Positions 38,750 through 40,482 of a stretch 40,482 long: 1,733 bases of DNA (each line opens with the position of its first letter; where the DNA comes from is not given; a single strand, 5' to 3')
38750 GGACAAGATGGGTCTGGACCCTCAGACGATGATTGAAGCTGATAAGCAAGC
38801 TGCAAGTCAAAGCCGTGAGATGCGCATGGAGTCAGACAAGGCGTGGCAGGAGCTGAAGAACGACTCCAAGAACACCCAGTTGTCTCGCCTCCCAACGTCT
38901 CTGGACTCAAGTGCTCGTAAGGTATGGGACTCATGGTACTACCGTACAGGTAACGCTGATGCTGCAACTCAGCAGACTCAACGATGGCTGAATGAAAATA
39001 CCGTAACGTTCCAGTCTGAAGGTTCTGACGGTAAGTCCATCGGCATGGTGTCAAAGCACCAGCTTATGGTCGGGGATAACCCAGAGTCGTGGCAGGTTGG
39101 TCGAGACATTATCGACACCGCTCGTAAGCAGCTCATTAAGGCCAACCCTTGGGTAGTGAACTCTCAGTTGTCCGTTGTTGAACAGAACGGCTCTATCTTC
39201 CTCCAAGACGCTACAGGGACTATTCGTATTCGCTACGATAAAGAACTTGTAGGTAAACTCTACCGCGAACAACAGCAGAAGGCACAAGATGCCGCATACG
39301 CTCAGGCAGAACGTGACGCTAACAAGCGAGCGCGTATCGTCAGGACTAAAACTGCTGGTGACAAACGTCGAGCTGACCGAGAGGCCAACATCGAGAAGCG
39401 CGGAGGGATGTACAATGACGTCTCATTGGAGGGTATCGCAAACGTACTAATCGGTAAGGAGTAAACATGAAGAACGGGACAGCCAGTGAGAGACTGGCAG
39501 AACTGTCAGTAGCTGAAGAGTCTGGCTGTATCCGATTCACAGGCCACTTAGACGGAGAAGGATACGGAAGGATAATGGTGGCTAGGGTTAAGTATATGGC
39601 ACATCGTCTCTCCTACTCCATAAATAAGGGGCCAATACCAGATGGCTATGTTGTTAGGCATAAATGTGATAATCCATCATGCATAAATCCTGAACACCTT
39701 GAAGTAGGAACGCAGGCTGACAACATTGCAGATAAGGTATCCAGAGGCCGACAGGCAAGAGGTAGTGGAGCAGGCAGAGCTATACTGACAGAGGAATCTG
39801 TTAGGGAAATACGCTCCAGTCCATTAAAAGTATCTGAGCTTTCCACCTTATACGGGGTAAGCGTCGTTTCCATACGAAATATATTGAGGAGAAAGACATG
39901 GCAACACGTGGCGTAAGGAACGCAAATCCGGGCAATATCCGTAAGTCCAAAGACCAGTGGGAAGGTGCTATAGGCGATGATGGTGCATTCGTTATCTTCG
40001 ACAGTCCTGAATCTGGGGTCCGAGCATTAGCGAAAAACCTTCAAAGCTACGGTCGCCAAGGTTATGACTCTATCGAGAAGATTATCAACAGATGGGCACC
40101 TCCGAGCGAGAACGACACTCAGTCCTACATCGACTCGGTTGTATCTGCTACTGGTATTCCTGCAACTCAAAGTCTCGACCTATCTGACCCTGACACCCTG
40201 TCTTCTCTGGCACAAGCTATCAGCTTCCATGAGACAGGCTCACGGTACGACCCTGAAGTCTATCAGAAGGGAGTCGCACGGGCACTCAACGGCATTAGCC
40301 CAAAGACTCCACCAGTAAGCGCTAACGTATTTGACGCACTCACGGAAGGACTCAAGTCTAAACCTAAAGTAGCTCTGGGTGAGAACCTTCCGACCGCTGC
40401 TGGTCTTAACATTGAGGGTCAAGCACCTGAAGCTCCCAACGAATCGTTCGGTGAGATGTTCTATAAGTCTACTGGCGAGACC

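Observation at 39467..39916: Second, unrelated HNH endonuclease inserted between gp15 and gp16, overlapping the gp16 start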

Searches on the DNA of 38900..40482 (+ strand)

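Call 3: search_dna_similar(query=window:38900-40482:+, collection=phages, mode=near, max_rows=40)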
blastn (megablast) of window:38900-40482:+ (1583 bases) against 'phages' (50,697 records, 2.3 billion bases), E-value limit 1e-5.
Records with a match: 207; places in all: 216; records where one place covers at least 80% of the query: 16.
Best place of each record, by identity: 95-99% 7; 90-95% 137; 80-90% 52; 60-80% 11.
By first word of the organism name: Escherichia 88; Salmonella 59; Kayfunavirus 17; Enterobacter 11; Citrobacter 7; Shigella 6; Klebsiella 5; Cronobacter 3; Bacteriophage 2; Providencia 1; and 8 more.
By host as written in the record: Escherichia coli 47; Salmonella enterica subsp. enterica serovar Typhi 28; - 25; Salmonella enterica subsp. enterica serovar Typhi strain BRD948 10; Salmonella enterica subsp. enterica serovar Paratyphi C 5; Klebsiella pneumoniae 4; Citrobacter freundii CF3 4; Salmonella enterica subsp. enterica serovar Paratyphi B 4; and 55 more.
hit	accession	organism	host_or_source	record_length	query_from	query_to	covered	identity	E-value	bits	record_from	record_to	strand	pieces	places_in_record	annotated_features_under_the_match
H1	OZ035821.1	Kayfunavirus PDP21P1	-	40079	1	1583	100%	97.7%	0e+0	2724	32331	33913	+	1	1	record has no annotation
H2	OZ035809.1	Kayfunavirus T147P5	-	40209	1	1583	100%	97.0%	0e+0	2658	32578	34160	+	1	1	record has no annotation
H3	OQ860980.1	Salmonella phage ST20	Salmonella enterica subsp. enterica ...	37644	1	1583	100%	95.2%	0e+0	2505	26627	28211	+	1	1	peptidoglycan lytic exotransglycosylase | internal virion protein | hypothetical protein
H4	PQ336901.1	Salmonella phage CHRF_10022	Salmonella enterica subsp. enterica ...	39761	1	1583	100%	95.1%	0e+0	2499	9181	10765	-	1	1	internal virion protein with endolysin domain | internal virion protein | HNH endonuclease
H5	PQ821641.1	Escherichia phage SD6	Escherichia sp.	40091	1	1582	100%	94.1%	0e+0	2409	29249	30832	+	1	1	SD6000042: peptidoglycan transglycosylase | SD6000041: core protein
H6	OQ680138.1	Escherichia phage PH1061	Escherichia coli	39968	1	1583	100%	90.3%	0e+0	2067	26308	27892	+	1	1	internal virion protein with endolysin domain | internal virion protein | HNH endonuclease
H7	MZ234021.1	Escherichia phage vB_EcoP-101118UKE1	Escherichia coli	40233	1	1583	100%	89.3%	0e+0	1982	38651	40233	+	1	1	internal virion protein | hypothetical protein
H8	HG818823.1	Citrobacter phage CR44b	Citrobacter rodentium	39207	1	1583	100%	89.3%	0e+0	1977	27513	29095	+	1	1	16: predicted internal virion protein D | 15: predicted internal virion protein C | 7.7C: predicted homing endonuclease | 7.7C: misc_feature | 7.7C: Predicted helix-turn-helix motif with score 1304.000, SD 3.63 at aa ...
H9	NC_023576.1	Citrobacter phage CR44b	Citrobacter rodentium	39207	1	1583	100%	89.3%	0e+0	1977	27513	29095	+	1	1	16: internal virion protein with endolysin domain | 15: internal virion protein | 7.7C: HNH endonuclease | 7.7C: misc_feature | 7.7C: Predicted helix-turn-helix motif with score 1304.000, SD 3.63 at aa ...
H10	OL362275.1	Escherichia phage HC12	Escherichia coli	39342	1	1583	100%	89.1%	0e+0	1967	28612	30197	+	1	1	peptidoglycan lytic exotransglycosylase | internal virion protein | hypothetical protein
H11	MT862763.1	Escherichia phage vB_EcoP-U8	Escherichia coli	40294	1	1583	100%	88.9%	0e+0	1949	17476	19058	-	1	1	internal virion protein (x2) | hypothetical protein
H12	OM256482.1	Providencia phage EPr2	Providencia rettgeri MRSN 845308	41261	1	1583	100%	88.2%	0e+0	1879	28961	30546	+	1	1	putative peptidoglycan transglycosylase | putative internal virion protein | putative HNH nuclease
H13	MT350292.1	Enterococcus phage EFA-1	Enterococcus faecalis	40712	1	1583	100%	87.5%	0e+0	1816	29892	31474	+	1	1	internal virion protein D | internal virion protein C | HNH endonuclease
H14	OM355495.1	Escherichia phage ZH4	Escherichia coli GXEC-H4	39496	1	1583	100%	86.5%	0e+0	1735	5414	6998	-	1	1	protein inside capsid D | protein inside capsid C | hypothetical protein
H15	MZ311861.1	Escherichia phage vB_EcoP_LNA5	Escherichia coli K12 substrain MG1655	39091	1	1583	100%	83.9%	0e+0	1500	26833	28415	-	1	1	record has no annotation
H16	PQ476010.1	Escherichia phage PhiNW-B1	Escherichia coli K1 LU_100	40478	1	1582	100%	81.4%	0e+0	1273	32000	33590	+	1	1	record has no annotation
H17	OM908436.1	Escherichia phage TM1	Escherichia sp. GXEC-TM1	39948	1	1583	78%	88.6%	0e+0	1508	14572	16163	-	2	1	peptidoglycan lytic exotransglycosylase | internal virion protein | HNH homing endonuclease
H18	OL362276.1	Escherichia phage HC13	Escherichia coli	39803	1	1583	73%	93.7%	0e+0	1720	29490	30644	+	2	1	peptidoglycan lytic exotransglycosylase | internal virion protein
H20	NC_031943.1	Escherichia phage GA2A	Escherichia coli O:45 strain C1328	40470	1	1583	76%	89.7%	0e+0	1527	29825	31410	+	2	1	internal virion protein with endolysin domain | internal virion protein | endonuclease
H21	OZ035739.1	Kayfunavirus AN24P4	-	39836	1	1583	71%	95.0%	0e+0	1770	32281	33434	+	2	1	record has no annotation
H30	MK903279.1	Escherichia phage Peacock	Escherichia coli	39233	1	1583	71%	94.5%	0e+0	1737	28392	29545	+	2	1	peptidoglycan transglycosylase | capsid core protein | ribosome_binding_site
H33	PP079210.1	Escherichia phage phiYIO1-1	Escherichia coli DSM 30083 = JCM 1649 = ...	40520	1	1583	73%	92.1%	0e+0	1627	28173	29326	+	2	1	YIO1_gp42: internal virion protein D | YIO1_gp41: internal virion protein C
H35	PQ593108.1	Escherichia phage MirsaeidiM_Esher7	Escherichia coli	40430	1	1583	73%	92.0%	0e+0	1617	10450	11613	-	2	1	internal virion protein C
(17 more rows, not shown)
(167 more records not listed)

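Call 7: get_annotated_region(hit=H9, flank=3000)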
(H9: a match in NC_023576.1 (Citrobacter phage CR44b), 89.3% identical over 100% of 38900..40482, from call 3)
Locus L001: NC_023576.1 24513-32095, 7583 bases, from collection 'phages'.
description: Citrobacter phage CR44b complete genome.
organism: Citrobacter phage CR44b (NCBI taxid 1455075)
taxonomy: Viruses; Duplodnaviria; Heunggongvirae; Uroviricota; Caudoviricetes; Autographiviridae; Studiervirinae; Kayfunavirus; Kayfunavirus CR44b
host: Citrobacter rodentium; source: sewage plant effluents; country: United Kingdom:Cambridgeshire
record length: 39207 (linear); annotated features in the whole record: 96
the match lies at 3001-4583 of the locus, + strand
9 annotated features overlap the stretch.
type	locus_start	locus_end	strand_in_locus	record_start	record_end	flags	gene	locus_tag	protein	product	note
CDS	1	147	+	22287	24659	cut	12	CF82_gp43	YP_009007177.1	tail protein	user locus_tag: CR44b_43; matches in mass spectrometry analysis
regulatory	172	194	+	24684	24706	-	-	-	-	promoter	predicted promoter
CDS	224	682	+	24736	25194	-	13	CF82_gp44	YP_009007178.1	internal virion protein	user locus_tag: CR44b_44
CDS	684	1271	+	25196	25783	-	14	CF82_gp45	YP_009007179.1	internal virion protein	user locus_tag: CR44b_45; matches in mass spectrometry analysis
CDS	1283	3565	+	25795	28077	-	15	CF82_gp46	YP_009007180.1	internal virion protein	user locus_tag: CR44b_46; matches in mass spectrometry analysis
CDS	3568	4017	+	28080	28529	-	7.7C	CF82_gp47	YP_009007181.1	HNH endonuclease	user locus_tag: CR44b_47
misc_feature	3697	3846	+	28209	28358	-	7.7C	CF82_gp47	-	-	-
misc_feature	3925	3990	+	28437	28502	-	7.7C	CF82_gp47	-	-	Predicted helix-turn-helix motif with score 1304.000, SD 3.63 at aa 106-127, sequence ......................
CDS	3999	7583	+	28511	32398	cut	16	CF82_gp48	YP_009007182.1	internal virion protein with endolysin domain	user locus_tag: CR44b_48; matches in mass spectrometry analysis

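Call 11: get_annotated_region(hit=H21, flank=300)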
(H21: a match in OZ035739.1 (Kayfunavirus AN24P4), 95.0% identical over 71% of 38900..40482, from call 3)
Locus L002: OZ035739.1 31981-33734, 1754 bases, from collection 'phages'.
description: Kayfunavirus AN24P4 genome assembly, chromosome: 1.
organism: Kayfunavirus AN24P4 (NCBI taxid 3108124)
taxonomy: Viruses; Duplodnaviria; Heunggongvirae; Uroviricota; Caudoviricetes; Autographiviridae; Studiervirinae; Kayfunavirus
host: -; source: -; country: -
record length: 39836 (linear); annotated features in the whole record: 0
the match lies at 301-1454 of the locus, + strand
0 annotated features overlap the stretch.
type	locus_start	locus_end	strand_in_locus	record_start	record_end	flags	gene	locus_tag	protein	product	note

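Call 12: get_annotated_region(hit=H30, flank=300)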
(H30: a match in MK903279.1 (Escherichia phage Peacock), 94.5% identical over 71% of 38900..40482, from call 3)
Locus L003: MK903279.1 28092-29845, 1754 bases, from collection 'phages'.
description: Escherichia phage Peacock, complete genome.
organism: Escherichia phage Peacock (NCBI taxid 2591100)
taxonomy: Viruses; Duplodnaviria; Heunggongvirae; Uroviricota; Caudoviricetes; Autographiviridae; Studiervirinae; Kayfunavirus
host: Escherichia coli; source: waste water treatment plant influent sample; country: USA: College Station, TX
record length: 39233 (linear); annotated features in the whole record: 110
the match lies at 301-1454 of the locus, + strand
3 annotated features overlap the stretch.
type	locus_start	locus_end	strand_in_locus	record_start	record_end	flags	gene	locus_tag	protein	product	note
CDS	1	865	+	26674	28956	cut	-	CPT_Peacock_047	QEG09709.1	capsid core protein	BLASTp similarity to NCBI NP_042003.1 phage T7 internal virion protein gp 15; capsid core protein gp15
regulatory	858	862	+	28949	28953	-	-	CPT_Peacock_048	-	ribosome_binding_site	CPT_Peacock_048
CDS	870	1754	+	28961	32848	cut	-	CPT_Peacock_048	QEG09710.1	peptidoglycan transglycosylase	BLASTp similarity to NCBI NP_042004.1 phage T7 Peptidoglycan transglycosylase gp16; peptidoglycan transglycosylase ...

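Call 13: get_annotated_region(hit=H17, flank=300)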
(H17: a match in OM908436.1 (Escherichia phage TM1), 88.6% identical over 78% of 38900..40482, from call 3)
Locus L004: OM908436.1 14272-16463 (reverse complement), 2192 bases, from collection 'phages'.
description: Escherichia phage TM1, complete genome.
organism: Escherichia phage TM1 (NCBI taxid 2762279)
taxonomy: Viruses; Duplodnaviria; Heunggongvirae; Uroviricota; Caudoviricetes; Autographiviridae; Studiervirinae; Kayfunavirus
host: Escherichia sp. GXEC-TM1; source: -; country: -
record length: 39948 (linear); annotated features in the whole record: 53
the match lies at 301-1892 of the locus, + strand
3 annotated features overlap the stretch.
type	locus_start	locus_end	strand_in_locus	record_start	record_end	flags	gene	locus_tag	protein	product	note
CDS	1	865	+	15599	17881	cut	-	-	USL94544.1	internal virion protein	DNA ejectosome component, internal virion protein Gp15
CDS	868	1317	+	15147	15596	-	-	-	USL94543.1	HNH homing endonuclease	Phage HNH homing endonuclease (ACLAME 312)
CDS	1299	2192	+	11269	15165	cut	-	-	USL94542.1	peptidoglycan lytic exotransglycosylase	DNA ejectosome component Gp16, peptidoglycan lytic exotransglycosylase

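Call 14: get_annotated_region(hit=H20, flank=300)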
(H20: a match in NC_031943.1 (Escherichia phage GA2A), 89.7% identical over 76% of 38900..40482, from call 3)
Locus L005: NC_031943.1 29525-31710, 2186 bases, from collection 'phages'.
description: Escherichia phage vB_EcoP_GA2A, complete genome.
organism: Escherichia phage GA2A (NCBI taxid 1755695)
taxonomy: Viruses; Duplodnaviria; Heunggongvirae; Uroviricota; Caudoviricetes; Autographiviridae; Studiervirinae; Kayfunavirus; Kayfunavirus GA2A
host: Escherichia coli O:45 strain C1328; source: Speed River; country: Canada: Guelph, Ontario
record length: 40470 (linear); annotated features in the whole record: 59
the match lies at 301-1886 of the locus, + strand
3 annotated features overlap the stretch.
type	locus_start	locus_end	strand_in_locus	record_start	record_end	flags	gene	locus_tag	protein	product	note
CDS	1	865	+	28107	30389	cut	-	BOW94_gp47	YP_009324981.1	internal virion protein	-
CDS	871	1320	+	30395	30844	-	-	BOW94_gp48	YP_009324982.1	endonuclease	-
CDS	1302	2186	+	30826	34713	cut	-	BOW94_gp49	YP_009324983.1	internal virion protein with endolysin domain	-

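Call 15: get_annotated_region(hit=H1, flank=300)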
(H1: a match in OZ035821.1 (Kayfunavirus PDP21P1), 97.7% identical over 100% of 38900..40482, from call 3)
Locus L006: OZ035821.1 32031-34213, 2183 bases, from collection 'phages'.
description: Kayfunavirus PDP21P1 genome assembly, chromosome: 1.
organism: Kayfunavirus PDP21P1 (NCBI taxid 3108129)
taxonomy: Viruses; Duplodnaviria; Heunggongvirae; Uroviricota; Caudoviricetes; Autographiviridae; Studiervirinae; Kayfunavirus
host: -; source: -; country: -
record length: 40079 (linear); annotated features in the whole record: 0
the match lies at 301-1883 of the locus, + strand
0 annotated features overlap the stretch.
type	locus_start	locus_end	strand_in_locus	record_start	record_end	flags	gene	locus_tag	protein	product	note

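Call 16: get_annotated_region(hit=H18, flank=300)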
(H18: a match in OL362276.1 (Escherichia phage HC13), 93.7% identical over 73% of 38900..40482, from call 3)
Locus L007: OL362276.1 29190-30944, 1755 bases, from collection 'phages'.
description: Escherichia phage HC13, complete genome.
organism: Escherichia phage HC13 (NCBI taxid 2912291)
taxonomy: Viruses; Duplodnaviria; Heunggongvirae; Uroviricota; Caudoviricetes; Autographiviridae; Studiervirinae; Kayfunavirus
host: Escherichia coli; source: raw sewage; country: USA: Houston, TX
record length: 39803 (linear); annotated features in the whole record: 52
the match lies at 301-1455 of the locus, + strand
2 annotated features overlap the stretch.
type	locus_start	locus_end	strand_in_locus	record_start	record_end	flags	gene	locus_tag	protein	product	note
CDS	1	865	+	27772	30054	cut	-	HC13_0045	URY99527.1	internal virion protein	DNA ejectosome component, internal virion protein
CDS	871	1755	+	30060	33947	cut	-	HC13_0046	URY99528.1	peptidoglycan lytic exotransglycosylase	DNA ejectosome component, peptidoglycan lytic exotransglycosylase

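Call 26: get_annotated_region(hit=H3, flank=1500)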
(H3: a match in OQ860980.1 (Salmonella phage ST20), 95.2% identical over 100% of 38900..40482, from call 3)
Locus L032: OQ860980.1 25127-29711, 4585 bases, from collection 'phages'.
description: Salmonella phage ST20, partial genome.
organism: Salmonella phage ST20 (NCBI taxid 3027689)
taxonomy: Viruses; Duplodnaviria; Heunggongvirae; Uroviricota; Caudoviricetes; Autographiviridae; Studiervirinae; Kayfunavirus
host: Salmonella enterica subsp. enterica serovar Typhi; source: Environmental water; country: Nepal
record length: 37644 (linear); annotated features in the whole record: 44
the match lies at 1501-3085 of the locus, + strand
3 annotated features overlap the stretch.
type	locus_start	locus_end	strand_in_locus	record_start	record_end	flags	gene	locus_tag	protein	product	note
CDS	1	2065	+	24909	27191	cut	-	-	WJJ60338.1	internal virion protein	Phage DNA ejectosome component, internal virion protein Gp15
CDS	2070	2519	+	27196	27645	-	-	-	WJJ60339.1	hypothetical protein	-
CDS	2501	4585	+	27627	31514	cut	-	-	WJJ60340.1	peptidoglycan lytic exotransglycosylase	Phage DNA ejectosome component Gp16, peptidoglycan lytic exotransglycosylase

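Call 27: get_annotated_region(hit=H5, flank=1500)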
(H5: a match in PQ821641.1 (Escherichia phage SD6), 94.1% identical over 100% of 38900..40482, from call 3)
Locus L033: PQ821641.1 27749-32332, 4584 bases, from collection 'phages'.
description: Escherichia phage SD6, complete genome.
organism: Escherichia phage SD6 (NCBI taxid 3397182)
taxonomy: Viruses; Duplodnaviria; Heunggongvirae; Uroviricota; Caudoviricetes; Autographiviridae; Studiervirinae; Kayfunavirus
host: Escherichia sp.; source: pig slaughter house; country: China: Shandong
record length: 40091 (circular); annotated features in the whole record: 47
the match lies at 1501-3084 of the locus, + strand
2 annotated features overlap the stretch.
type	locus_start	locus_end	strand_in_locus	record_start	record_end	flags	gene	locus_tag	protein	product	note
CDS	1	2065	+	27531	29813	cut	SD6000041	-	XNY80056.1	core protein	-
CDS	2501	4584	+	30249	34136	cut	SD6000042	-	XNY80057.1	peptidoglycan transglycosylase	-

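Call 28: get_annotated_region(hit=H6, flank=1500)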
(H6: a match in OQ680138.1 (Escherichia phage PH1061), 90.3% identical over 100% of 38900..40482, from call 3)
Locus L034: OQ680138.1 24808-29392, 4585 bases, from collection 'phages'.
description: Escherichia phage PH1061, complete genome.
organism: Escherichia phage PH1061 (NCBI taxid 3038278)
taxonomy: Viruses; Duplodnaviria; Heunggongvirae; Uroviricota; Caudoviricetes; Autographiviridae; Studiervirinae; Kayfunavirus
host: Escherichia coli; source: fecal sewage; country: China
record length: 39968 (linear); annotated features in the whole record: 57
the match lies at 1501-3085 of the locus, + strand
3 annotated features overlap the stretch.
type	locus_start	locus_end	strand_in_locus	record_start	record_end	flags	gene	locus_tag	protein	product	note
CDS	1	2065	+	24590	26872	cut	-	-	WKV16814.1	internal virion protein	-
CDS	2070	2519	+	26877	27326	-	-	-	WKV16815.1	HNH endonuclease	-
CDS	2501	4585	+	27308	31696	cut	-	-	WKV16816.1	internal virion protein with endolysin domain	-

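Call 29: get_annotated_region(hit=H10, flank=1500)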
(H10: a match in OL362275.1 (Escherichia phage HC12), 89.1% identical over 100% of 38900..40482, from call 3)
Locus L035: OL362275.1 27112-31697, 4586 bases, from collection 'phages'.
description: Escherichia phage HC12, complete genome.
organism: Escherichia phage HC12 (NCBI taxid 2912290)
taxonomy: Viruses; Duplodnaviria; Heunggongvirae; Uroviricota; Caudoviricetes; Autographiviridae; Studiervirinae; Kayfunavirus
host: Escherichia coli; source: raw sewage; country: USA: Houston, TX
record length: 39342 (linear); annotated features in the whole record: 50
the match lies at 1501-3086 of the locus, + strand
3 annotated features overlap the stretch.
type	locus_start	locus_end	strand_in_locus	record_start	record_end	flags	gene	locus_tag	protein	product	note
CDS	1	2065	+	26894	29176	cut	-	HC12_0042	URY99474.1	internal virion protein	DNA ejectosome component, internal virion protein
CDS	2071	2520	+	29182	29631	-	-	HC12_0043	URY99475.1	hypothetical protein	-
CDS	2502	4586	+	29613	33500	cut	-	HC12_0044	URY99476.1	peptidoglycan lytic exotransglycosylase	DNA ejectosome component, peptidoglycan lytic exotransglycosylase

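Call 30: get_annotated_region(hit=H12, flank=1500)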
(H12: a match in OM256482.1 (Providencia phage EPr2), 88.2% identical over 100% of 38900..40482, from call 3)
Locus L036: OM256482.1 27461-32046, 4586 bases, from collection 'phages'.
description: Providencia phage EPr2, complete genome.
organism: Providencia phage EPr2 (NCBI taxid 2917333)
taxonomy: Viruses; Duplodnaviria; Heunggongvirae; Uroviricota; Caudoviricetes; Autographiviridae; Studiervirinae; Kayfunavirus
host: Providencia rettgeri MRSN 845308; source: -; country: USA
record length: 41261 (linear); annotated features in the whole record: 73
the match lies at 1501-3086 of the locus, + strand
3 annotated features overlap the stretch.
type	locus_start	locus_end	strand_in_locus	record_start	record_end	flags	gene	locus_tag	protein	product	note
CDS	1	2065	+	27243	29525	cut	-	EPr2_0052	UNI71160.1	putative internal virion protein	_High confidence Internal virion protein gp15 : GP15_BPT7; cds_prediction: phanotate, score: -45800000000000; ...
CDS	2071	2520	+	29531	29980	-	-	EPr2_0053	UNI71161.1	putative HNH nuclease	_Potential HNH nuclease: PF13392; cds_prediction: phanotate, score: -498; cds_prediction: trained prodigal(rbs:AGGAG ...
CDS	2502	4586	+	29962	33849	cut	-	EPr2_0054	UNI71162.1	putative peptidoglycan transglycosylase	_High confidence Peptidoglycan transglycosylase gp16 : EXLYS_BPT7; cds_prediction: phanotate, score: ...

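Call 31: get_annotated_region(hit=H14, flank=1500)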
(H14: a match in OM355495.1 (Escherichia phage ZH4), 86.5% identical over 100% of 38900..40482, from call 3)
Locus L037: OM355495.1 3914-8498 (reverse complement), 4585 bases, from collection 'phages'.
description: Escherichia phage ZH4, complete genome.
organism: Escherichia phage ZH4 (NCBI taxid 2914438)
taxonomy: Viruses; Duplodnaviria; Heunggongvirae; Uroviricota; Caudoviricetes; Autographiviridae; Studiervirinae; Kayfunavirus
host: Escherichia coli GXEC-H4; source: pig farm; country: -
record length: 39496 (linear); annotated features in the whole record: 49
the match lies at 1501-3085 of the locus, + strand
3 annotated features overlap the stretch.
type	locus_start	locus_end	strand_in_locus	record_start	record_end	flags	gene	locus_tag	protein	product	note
CDS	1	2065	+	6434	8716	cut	-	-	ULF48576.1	protein inside capsid C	-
CDS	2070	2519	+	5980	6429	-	-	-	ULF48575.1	hypothetical protein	-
CDS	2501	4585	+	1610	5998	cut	-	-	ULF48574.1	protein inside capsid D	-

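Call 32: get_annotated_region(hit=H15, flank=1500)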
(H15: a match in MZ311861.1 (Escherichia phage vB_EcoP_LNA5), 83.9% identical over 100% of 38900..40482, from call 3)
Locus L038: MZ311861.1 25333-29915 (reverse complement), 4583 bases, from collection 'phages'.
description: UNVERIFIED: Escherichia phage vB_EcoP_LNA5, complete genome.
organism: Escherichia phage vB_EcoP_LNA5 (NCBI taxid 2866010)
taxonomy: Viruses; Duplodnaviria; Heunggongvirae; Uroviricota; Caudoviricetes; Autographiviridae; Studiervirinae; Kayfunavirus; Kayfunavirus LM33P1
host: Escherichia coli K12 substrain MG1655; source: wastewater; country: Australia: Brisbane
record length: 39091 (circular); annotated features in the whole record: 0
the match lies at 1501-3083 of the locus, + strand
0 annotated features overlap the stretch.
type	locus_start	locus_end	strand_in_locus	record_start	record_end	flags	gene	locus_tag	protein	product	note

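Call 33: get_annotated_region(hit=H16, flank=1500)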
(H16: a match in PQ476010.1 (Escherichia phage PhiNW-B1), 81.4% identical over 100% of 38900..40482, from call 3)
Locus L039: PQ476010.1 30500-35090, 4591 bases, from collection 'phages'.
description: UNVERIFIED: Escherichia phage PhiNW-B1, complete genome.
organism: Escherichia phage PhiNW-B1 (NCBI taxid 3374940)
taxonomy: Viruses; Duplodnaviria; Heunggongvirae; Uroviricota; Caudoviricetes; Autographiviridae
host: Escherichia coli K1 LU_100; source: -; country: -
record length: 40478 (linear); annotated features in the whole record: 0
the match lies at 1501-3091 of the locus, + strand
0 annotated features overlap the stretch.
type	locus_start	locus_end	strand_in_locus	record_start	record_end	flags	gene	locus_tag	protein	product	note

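Call 35: get_annotated_region(hit=H18, flank=1500)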
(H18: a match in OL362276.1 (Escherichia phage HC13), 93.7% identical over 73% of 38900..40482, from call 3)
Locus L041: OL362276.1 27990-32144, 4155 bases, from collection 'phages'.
description: Escherichia phage HC13, complete genome.
organism: Escherichia phage HC13 (NCBI taxid 2912291)
taxonomy: Viruses; Duplodnaviria; Heunggongvirae; Uroviricota; Caudoviricetes; Autographiviridae; Studiervirinae; Kayfunavirus
host: Escherichia coli; source: raw sewage; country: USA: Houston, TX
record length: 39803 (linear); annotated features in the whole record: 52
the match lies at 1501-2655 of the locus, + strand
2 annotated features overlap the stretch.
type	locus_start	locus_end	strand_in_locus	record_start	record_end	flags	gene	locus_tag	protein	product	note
CDS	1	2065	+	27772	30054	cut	-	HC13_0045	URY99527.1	internal virion protein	DNA ejectosome component, internal virion protein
CDS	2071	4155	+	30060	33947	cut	-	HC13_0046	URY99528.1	peptidoglycan lytic exotransglycosylase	DNA ejectosome component, peptidoglycan lytic exotransglycosylase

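Call 79: get_annotated_region(hit=H33, flank=200)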
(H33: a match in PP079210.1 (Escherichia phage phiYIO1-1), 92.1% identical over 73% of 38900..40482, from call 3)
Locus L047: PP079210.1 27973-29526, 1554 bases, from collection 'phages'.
description: Escherichia phage phiYIO1-1, complete genome.
organism: Escherichia phage phiYIO1-1 (NCBI taxid 3138283)
taxonomy: Viruses
host: Escherichia coli DSM 30083 = JCM 1649 = ATCC 11775; source: sewage water; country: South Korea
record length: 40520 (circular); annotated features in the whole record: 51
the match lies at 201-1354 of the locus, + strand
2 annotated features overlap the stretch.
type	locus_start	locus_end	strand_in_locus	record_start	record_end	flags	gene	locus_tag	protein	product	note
CDS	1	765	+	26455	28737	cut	YIO1_gp41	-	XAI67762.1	internal virion protein C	core protein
CDS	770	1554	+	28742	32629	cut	YIO1_gp42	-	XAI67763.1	internal virion protein D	putative peptidoglycan transglycosylase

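Call 80: get_annotated_region(hit=H35, flank=200)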
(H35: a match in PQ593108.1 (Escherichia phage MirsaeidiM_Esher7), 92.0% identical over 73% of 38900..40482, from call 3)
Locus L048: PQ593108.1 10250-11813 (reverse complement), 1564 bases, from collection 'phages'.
description: Escherichia phage MirsaeidiM_Esher7, complete genome.
organism: Escherichia phage MirsaeidiM_Esher7 (NCBI taxid 3384824)
taxonomy: Viruses; Duplodnaviria; Heunggongvirae; Uroviricota; Caudoviricetes; Autographiviridae; Studiervirinae; Kayfunavirus
host: Escherichia coli; source: waste water; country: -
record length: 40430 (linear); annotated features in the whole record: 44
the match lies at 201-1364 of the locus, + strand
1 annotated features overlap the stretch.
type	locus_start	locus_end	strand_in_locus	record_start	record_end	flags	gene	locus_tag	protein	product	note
CDS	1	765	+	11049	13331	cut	-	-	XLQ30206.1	internal virion protein C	-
